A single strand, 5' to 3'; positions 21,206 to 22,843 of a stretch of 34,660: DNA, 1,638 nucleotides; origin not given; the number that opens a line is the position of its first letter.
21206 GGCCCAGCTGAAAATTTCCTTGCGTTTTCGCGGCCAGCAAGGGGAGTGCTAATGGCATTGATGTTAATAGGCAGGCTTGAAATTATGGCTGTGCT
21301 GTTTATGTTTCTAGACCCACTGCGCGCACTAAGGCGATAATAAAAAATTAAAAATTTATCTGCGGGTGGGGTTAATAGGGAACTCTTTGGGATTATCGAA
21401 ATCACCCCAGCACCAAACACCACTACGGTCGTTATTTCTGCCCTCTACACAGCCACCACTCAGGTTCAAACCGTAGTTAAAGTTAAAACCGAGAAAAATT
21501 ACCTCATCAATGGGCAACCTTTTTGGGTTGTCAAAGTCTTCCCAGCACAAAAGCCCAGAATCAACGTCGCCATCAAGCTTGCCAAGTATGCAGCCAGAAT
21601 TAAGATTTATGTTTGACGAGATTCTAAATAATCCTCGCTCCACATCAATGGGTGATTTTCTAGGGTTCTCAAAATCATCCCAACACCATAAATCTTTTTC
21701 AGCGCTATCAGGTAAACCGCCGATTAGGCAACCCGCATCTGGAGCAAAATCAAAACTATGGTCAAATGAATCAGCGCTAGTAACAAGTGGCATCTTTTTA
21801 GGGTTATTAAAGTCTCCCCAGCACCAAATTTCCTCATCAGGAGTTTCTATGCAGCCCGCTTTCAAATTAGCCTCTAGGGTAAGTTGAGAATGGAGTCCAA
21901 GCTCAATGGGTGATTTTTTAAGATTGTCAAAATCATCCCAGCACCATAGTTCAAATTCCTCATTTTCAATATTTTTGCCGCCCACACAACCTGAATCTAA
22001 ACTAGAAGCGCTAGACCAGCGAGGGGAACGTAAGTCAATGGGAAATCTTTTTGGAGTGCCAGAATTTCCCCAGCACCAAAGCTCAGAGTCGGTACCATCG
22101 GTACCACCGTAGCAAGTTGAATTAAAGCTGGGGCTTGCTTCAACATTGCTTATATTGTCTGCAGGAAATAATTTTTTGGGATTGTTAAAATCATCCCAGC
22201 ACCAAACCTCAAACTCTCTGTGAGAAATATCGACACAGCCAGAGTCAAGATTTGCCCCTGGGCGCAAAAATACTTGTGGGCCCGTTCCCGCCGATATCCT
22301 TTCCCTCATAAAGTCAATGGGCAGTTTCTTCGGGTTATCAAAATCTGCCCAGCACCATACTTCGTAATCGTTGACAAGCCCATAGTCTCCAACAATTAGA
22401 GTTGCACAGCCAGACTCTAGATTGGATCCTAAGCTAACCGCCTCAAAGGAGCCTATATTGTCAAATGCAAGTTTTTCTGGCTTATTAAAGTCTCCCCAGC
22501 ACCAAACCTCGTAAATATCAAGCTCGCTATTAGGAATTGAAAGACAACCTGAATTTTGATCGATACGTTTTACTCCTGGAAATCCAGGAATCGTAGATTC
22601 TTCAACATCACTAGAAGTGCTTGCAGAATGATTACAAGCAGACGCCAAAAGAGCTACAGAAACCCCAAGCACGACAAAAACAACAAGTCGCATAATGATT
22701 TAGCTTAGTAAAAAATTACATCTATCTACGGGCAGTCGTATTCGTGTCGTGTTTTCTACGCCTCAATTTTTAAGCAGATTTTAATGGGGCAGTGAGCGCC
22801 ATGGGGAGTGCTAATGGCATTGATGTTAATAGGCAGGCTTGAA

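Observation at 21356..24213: Tandem pair of secreted nine-repeat Cys/Trp-rich proteins (SGC ... WCW-x-DF-x-NPKK) with no recognisable family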

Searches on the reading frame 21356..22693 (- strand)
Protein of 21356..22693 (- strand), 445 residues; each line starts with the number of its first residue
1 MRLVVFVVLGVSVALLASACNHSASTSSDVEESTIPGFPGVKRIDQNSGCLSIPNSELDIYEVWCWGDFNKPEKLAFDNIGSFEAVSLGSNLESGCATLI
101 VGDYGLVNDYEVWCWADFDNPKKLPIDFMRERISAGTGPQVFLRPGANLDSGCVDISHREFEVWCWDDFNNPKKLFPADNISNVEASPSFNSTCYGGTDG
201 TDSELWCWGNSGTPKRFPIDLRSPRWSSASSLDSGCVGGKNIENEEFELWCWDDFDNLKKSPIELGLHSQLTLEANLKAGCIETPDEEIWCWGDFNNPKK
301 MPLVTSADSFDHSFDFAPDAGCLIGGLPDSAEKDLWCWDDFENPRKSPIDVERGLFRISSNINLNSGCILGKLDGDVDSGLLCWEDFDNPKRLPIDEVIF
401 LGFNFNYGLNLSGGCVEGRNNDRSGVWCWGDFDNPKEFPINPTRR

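Call 3: search_protein_families(library=pfam, proteins=[window:21356-22693:-], max_evalue=10)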
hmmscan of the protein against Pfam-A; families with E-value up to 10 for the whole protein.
window:21356-22693:- (445 aa): 2 families
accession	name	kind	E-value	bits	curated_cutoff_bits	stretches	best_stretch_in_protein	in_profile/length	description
PF03519.19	Invas_SpaK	-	0.001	19.6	25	1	266-307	11-53/78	Invasion protein B family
PF03714.20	PUD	-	2.1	9.7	25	0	59-86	14-45/97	Bacterial pullanase-associated domain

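Call 4: search_protein_families(library=ncbifam, proteins=[window:21356-22693:-], max_evalue=10)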
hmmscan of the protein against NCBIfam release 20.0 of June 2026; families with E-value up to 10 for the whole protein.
window:21356-22693:- (445 aa): 0 families

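Call 5: search_solved_structures(query=window:21356-22693:-, max_evalue=10, show_alignments=2)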
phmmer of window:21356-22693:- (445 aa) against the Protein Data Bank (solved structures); distinct sequences matched with E-value up to 10: 2.
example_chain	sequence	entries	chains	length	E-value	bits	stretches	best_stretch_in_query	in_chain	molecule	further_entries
7a0j_AAA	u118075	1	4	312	0.025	16.3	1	261-339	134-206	Serine/threonine-protein kinase-like protein ACR4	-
2j44_A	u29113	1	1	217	4.2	9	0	419-437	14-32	ALKALINE AMYLOPULLULANASE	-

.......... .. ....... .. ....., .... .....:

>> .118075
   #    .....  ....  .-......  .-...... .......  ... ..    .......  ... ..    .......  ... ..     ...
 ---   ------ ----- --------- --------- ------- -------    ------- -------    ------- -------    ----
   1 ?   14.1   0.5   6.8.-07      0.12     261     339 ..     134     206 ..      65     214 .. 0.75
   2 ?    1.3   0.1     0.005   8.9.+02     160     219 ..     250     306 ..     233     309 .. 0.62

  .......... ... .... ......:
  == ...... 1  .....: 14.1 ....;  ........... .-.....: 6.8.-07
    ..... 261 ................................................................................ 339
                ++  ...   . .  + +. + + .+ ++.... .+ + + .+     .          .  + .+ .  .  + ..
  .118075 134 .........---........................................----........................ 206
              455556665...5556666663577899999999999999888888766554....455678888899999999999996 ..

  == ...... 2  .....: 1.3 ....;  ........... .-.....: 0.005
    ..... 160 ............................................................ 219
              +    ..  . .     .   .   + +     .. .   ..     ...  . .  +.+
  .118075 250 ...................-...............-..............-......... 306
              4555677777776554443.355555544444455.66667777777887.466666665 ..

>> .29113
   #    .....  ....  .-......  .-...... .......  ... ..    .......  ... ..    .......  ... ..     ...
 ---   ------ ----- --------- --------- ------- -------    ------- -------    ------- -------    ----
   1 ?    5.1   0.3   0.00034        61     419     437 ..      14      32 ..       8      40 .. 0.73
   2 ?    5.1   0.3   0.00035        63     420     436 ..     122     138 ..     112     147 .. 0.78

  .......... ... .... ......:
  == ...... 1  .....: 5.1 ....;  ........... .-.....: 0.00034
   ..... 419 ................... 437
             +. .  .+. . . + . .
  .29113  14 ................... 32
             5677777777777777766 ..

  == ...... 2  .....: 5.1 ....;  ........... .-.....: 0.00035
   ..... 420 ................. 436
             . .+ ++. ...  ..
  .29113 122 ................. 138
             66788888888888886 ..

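Call 7: find_homologous_proteins(query=window:21356-22693:-, max_evalue=0.001)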
Query window:21356-22693:- (445 aa): 3 proteins with E <= 0.001 among 7463 candidates.
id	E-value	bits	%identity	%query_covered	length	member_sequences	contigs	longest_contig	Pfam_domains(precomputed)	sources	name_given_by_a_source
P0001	0.0e+0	1061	100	100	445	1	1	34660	-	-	-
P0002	6.3e-207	706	70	100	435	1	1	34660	-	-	-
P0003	1.3e-4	39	27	42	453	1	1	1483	PF00415.25,PF13540.13,PF25384.2,PF25390.2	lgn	-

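Call 10: find_encoding_contigs(protein=window:21356-22693:-, flank=10000, max_places=6)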
Protein window:21356-22693:- (445 aa): no gene with exactly this product is on record in the collection.

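Call 17: find_related_loci(query=A2, collection=genome_contigs, flank=10000)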
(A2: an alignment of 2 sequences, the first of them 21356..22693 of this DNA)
Query A2 (445 aa) in genome_contigs; peptide patterns used: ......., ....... (x = any residue, [..] = any of these).
21 stretches matched a pattern, but none encodes a relative of the query by tblastn (E <= 1e-3).

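Call 21: predict_structure(alignment_id=A2)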
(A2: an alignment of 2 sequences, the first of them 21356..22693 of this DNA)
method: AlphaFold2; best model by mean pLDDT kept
length: 445 residues; sequences in the alignment: 2
mean_pLDDT: 59.3   pTM: 0.46
mean pLDDT of the five models: 59.3, 57.1, 55.6, 52.7, 52.1
residues with pLDDT >= 90: 0; 70-90: 131; 50-70: 186; < 50: 128
segments of 3 or more residues with pLDDT < 50: 1-3, 8-35, 39-46, 82-92, 103-107, 130-146, 178-189, 223-225, 227-230, 305-315, 354-359, 400-410, 441-445
pLDDT, mean of each block of 10 residues (from residue 1): 45 38 30 45 46 56 60 60 46 59 49 70 66 33 52 57 68 60 47 56 59 62 50 69 77 77 68 66 70 80 52 53 62 72 79 51 72 75 81 69 36 64 68 67 38
secondary structure, 60 per line:
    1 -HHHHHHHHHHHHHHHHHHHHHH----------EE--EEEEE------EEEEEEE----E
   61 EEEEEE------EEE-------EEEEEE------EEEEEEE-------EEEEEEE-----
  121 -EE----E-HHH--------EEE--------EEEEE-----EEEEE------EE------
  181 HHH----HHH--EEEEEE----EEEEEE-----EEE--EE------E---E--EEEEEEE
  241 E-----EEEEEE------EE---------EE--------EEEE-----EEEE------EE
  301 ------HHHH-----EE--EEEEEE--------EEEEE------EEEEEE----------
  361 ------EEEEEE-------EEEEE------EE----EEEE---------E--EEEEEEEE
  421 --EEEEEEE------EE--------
elements in order: H2-23 E38-42 E49-55 E60-66 E73-75 E83-88 E95-101 E109-115 E141-143 E152-156 E162-166 E193-198 E203-208 E214-216 E234-241 E247-252 E280-283 E289-292 H307-310 E320-325 E334-338 E345-350 E367-372 E380-384 E397-400 E413-420 E423-429

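Call 26: fold_search(model_id=the predicted structure, library=pdb)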
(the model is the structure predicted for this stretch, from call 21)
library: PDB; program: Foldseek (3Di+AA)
matches with E <= 10: 717; with E <= 0.001: 48
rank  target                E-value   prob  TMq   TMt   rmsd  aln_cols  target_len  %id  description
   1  9i0n_A                2.5e-07  1.00  0.39  0.30  11.6       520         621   11  Cryo-EM structure of human sortilin ectodomain (released 2025-12-17)
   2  3wsy_A                2.8e-07  1.00  0.35  0.26  11.0       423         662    9  SorLA Vps10p domain in complex with its own propeptide fragment (released 2015-02-04)
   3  5nmt_B                4.2e-07  1.00  0.51  0.37   7.8       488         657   11  Dimer structure of Sortilin ectodomain crystal form 1, 2.3A (released 2017-11-29)
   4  5nnj_C                5.2e-07  1.00  0.54  0.40   7.3       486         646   11  Dimer structure of Sortilin ectodomain crystal form 3, 4.0 Angstrom (released 2017-11-29)
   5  6fg9_A                6.4e-07  1.00  0.53  0.29   7.4       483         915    9  Mouse SORCS2 ectodomain (sortilin related VPS10 domain containing receptor 2) (released 2018-08-01)
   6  2gop_B                9.6e-07  1.00  0.32  0.42   9.7       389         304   11  The beta-propeller domain of the Trilobed protease from Pyrococcus furiosus reveals an open velcro topology (released 2007-01-23)
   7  6p2n                  1.2e-06  1.00  0.26  0.18  16.2       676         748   10  Crystal structure of Paenibacillus graminis GH74 (PgGH74) (released 2019-07-31)
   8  5nnj_A                1.2e-06  1.00  0.54  0.40   7.2       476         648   12  Dimer structure of Sortilin ectodomain crystal form 3, 4.0 Angstrom (released 2017-11-29)
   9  5mri_A                2.1e-06  1.00  0.38  0.29  10.1       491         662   11  Crystal structure of the Vps10p domain of human sortilin/NTS3 in complex with Triazolone 18 (released 2017-05-17)
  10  5olj                  3.6e-06  1.00  0.37  0.27  13.6       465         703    9  Crystal structure of Porphyromonas gingivalis dipeptidyl peptidase 4 (released 2017-09-06)
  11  2cn2_A                4.2e-06  1.00  0.26  0.18  15.9       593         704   10  Crystal Structures of Clostridium thermocellum Xyloglucanase (released 2006-05-22)
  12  3wsz_A                4.7e-06  1.00  0.41  0.34  10.8       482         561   10  SorLA Vps10p domain in complex with Abeta-derived peptide (released 2015-02-04)
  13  8t8r_A                4.9e-06  1.00  0.54  0.39   8.2       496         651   10  Sortilin-PGRN peptide complex (released 2024-06-26)
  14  7vt0_A                5.7e-06  1.00  0.43  0.32  10.7       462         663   12  Dimer structure of SORLA (released 2022-11-02)
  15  2cn3_A                6.4e-06  1.00  0.28  0.19  15.2       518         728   11  Crystal Structures of Clostridium thermocellum Xyloglucanase (released 2006-05-22)
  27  3wj9_A                1.4e-04  1.00  0.40  0.43  10.0       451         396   11  Crystal structure of the eukaryotic initiation factor (released 2014-03-12)
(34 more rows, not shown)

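Call 27: find_homologous_proteins(query=A3, max_evalue=0.001)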
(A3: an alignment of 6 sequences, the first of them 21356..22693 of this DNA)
Query A3 (6 sequences) (445 aa, profile of the alignment): 523 proteins with E <= 0.001 among 8000 candidates; the best 120 are listed.
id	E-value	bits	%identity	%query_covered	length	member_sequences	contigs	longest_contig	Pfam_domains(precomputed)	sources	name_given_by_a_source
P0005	7.5e-176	604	25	76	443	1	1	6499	PF13540.13,PF25390.2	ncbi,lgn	-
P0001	7.8e-126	439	100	100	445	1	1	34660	-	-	-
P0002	3.3e-123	430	70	100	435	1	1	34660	-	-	-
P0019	2.9e-64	236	25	34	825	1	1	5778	PF00415.25,PF13540.13,PF25384.2,PF25390.2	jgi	jgi:alpha-tubulin suppressor-like RCC1 family protein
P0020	4.2e-58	216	22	74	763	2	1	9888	PF00415.25,PF13540.13,PF25384.2,PF25390.2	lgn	-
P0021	2.4e-50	190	24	52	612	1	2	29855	PF00415.25,PF13540.13,PF25384.2,PF25390.2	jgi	jgi:alpha-tubulin suppressor-like RCC1 family protein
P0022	8.6e-43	165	23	52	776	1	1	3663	PF00415.25,PF13540.13,PF25384.2,PF25390.2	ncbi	-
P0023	1.2e-39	155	21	82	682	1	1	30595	PF00415.25,PF13540.13,PF25390.2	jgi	jgi:alpha-tubulin suppressor-like RCC1 family protein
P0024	7.2e-39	152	23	62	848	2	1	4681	PF23657.2,PF00415.25,PF13540.13,PF25384.2,PF25390.2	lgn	-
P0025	7.9e-39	152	23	52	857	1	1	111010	PF00415.25,PF13540.13,PF25384.2,PF25390.2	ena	-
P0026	8.3e-37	145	26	57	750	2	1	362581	PF00415.25,PF13540.13,PF25384.2,PF25390.2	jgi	jgi:alpha-tubulin suppressor-like RCC1 family protein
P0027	2.8e-35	140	29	17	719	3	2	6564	PF00415.25,PF13540.13,PF25384.2,PF25390.2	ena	-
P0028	5.9e-35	139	22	78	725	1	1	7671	PF00415.25,PF13540.13,PF25390.2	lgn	-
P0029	7.9e-34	136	24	30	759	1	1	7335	PF00415.25,PF13540.13,PF25384.2,PF25390.2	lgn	-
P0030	1.5e-33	135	20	52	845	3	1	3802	PF00415.25,PF13540.13,PF25384.2,PF25390.2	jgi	-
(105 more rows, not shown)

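Call 28: search_solved_structures(query=A3, max_evalue=0.01, show_alignments=2)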
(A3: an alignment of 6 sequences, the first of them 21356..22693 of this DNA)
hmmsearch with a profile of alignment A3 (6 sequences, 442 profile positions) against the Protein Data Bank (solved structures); distinct sequences matched with E-value up to 0.01: 0.

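Call 29: search_protein_families(library=pfam, alignment_id=A3, max_evalue=1)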
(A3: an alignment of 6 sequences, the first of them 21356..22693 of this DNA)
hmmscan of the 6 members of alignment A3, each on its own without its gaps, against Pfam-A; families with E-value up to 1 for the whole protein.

A. member 1, window:21356-22693:- (445 aa): 1 family
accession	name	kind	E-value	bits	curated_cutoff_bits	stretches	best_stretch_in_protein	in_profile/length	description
PF03519.19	Invas_SpaK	-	0.001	19.6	25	1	266-307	11-53/78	Invasion protein B family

B. families by the number of members that match (of 6 scanned): 4 families
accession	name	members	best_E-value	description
PF13540.12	RCC1_2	3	7.8e-12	Regulator of chromosome condensation (RCC1) repeat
PF03519.19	Invas_SpaK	2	0.001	Invasion protein B family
PF25390.1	WD40_RLD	1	4e-11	RCC1-like domain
PF03714.20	PUD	1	0.36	Bacterial pullanase-associated domain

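Call 33: find_related_loci(query=A2, collection=metagenome_contigs, flank=10000)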
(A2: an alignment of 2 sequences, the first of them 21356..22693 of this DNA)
Query A2 (445 aa) in metagenome_contigs; peptide patterns used: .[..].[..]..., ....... (x = any residue, [..] = any of these).
119 stretches matched a pattern, but none encodes a relative of the query by tblastn (E <= 1e-3).

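Call 61: predict_structure(alignment_id=A3)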
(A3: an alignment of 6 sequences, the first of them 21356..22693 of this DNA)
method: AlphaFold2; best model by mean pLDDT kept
length: 445 residues; sequences in the alignment: 6
mean_pLDDT: 65.9   pTM: 0.60
mean pLDDT of the five models: 65.9, 65.6, 61.2, 59.9, 56.1
residues with pLDDT >= 90: 8; 70-90: 224; 50-70: 117; < 50: 96
segments of 3 or more residues with pLDDT < 50: 1-43, 131-138, 177-192, 197-201, 307-311, 313-316, 402-407, 443-445
pLDDT, mean of each block of 10 residues (from residue 1): 32 28 25 28 59 65 75 67 59 67 57 75 71 39 66 61 72 61 40 49 61 73 72 83 88 89 77 76 81 87 62 55 77 79 85 56 78 80 88 79 48 78 79 83 48
secondary structure, 60 per line:
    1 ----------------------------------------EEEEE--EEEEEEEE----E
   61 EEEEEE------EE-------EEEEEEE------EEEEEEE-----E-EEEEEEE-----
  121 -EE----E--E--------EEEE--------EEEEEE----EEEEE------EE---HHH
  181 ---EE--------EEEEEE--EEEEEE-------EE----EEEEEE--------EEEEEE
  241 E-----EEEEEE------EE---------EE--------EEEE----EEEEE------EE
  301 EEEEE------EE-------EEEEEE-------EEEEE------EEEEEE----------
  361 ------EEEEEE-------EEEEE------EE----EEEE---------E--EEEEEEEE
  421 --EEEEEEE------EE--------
elements in order: E41-45 E48-55 E60-66 E82-88 E95-101 E109-115 E140-143 E152-157 E162-166 E194-199 E202-207 E221-226 E235-241 E247-252 E280-283 E288-292 E299-305 E321-326 E334-338 E345-350 E367-372 E380-384 E397-400 E413-420 E423-429

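Call 64: fold_search(model_id=the predicted structure, library=pdb)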
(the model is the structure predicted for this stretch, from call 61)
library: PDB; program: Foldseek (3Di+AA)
matches with E <= 10: 817; with E <= 0.001: 79
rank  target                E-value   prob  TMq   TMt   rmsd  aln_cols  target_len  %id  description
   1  3wsy_A                4.9e-08  1.00  0.46  0.34   9.4       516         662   10  SorLA Vps10p domain in complex with its own propeptide fragment (released 2015-02-04)
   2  5nmt_B                5.1e-08  1.00  0.56  0.40   7.4       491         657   10  Dimer structure of Sortilin ectodomain crystal form 1, 2.3A (released 2017-11-29)
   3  5nnj_C                1.8e-07  1.00  0.52  0.38   8.0       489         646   11  Dimer structure of Sortilin ectodomain crystal form 3, 4.0 Angstrom (released 2017-11-29)
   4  3wsx                  4.3e-07  1.00  0.50  0.39   7.6       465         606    9  SorLA Vps10p domain in ligand-free form (released 2015-02-04)
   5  2ecf                  6.9e-07  1.00  0.45  0.32  11.3       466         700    9  Crystal Structure of Dipeptidyl Aminopeptidase IV from Stenotrophomonas maltophilia (released 2008-02-26)
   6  2gop_B                1.0e-06  1.00  0.37  0.49   7.8       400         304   11  The beta-propeller domain of the Trilobed protease from Pyrococcus furiosus reveals an open velcro topology (released 2007-01-23)
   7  6p2n                  2.3e-06  1.00  0.29  0.19  17.4       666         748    9  Crystal structure of Paenibacillus graminis GH74 (PgGH74) (released 2019-07-31)
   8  5olj                  2.8e-06  1.00  0.38  0.27  12.1       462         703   10  Crystal structure of Porphyromonas gingivalis dipeptidyl peptidase 4 (released 2017-09-06)
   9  2gop_A                3.8e-06  1.00  0.38  0.48   8.7       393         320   11  The beta-propeller domain of the Trilobed protease from Pyrococcus furiosus reveals an open velcro topology (released 2007-01-23)
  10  2cn2_A                4.1e-06  1.00  0.27  0.19  18.6       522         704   12  Crystal Structures of Clostridium thermocellum Xyloglucanase (released 2006-05-22)
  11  4l9o_A                4.6e-06  1.00  0.34  0.42  10.1       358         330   12  Crystal Structure of the Sec13-Sec16 blade-inserted complex from Pichia pastoris (released 2013-10-02)
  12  2cn3_A                5.8e-06  1.00  0.28  0.19  18.5       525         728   11  Crystal Structures of Clostridium thermocellum Xyloglucanase (released 2006-05-22)
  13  1u8e_A                2.1e-05  1.00  0.44  0.30  11.2       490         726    8  HUMAN DIPEPTIDYL PEPTIDASE IV/CD26 MUTANT Y547F (released 2004-08-17)
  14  7mx5_B                3.2e-05  1.00  0.26  0.29  15.3       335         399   13  Crystal structure of TolB from Acinetobacter baumannii (released 2021-05-26)
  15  3wj9_B                3.8e-05  1.00  0.51  0.56   7.4       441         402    9  Crystal structure of the eukaryotic initiation factor (released 2014-03-12)
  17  3wj9_A                5.3e-05  1.00  0.51  0.56   6.9       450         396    9  Crystal structure of the eukaryotic initiation factor (released 2014-03-12)
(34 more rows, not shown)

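Call 71: search_dna_similar(query=window:21356-22693:-, collection=phages, mode=protein, max_evalue=0.001, max_rows=8)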
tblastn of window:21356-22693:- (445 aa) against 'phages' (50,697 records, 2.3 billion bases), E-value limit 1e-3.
No match.

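Call 72: search_dna_similar(query=window:21356-22693:-, collection=plasmids, mode=protein, max_evalue=0.001, max_rows=8)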
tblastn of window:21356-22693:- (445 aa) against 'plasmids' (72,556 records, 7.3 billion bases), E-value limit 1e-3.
No match.

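Call 76: search_protein_families(library=padloc, proteins=[window:21356-22693:-], max_evalue=0.01)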
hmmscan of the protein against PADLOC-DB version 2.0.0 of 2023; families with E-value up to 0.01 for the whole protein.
window:21356-22693:- (445 aa): 0 families

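Call 77: search_protein_families(library=phrogs, proteins=[window:21356-22693:-], max_evalue=0.01)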
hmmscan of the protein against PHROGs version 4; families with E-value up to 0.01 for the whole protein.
window:21356-22693:- (445 aa): 1 family
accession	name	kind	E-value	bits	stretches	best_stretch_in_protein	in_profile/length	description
phrog_10844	-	unknown function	0.0011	20.2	0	350-399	19-67/94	-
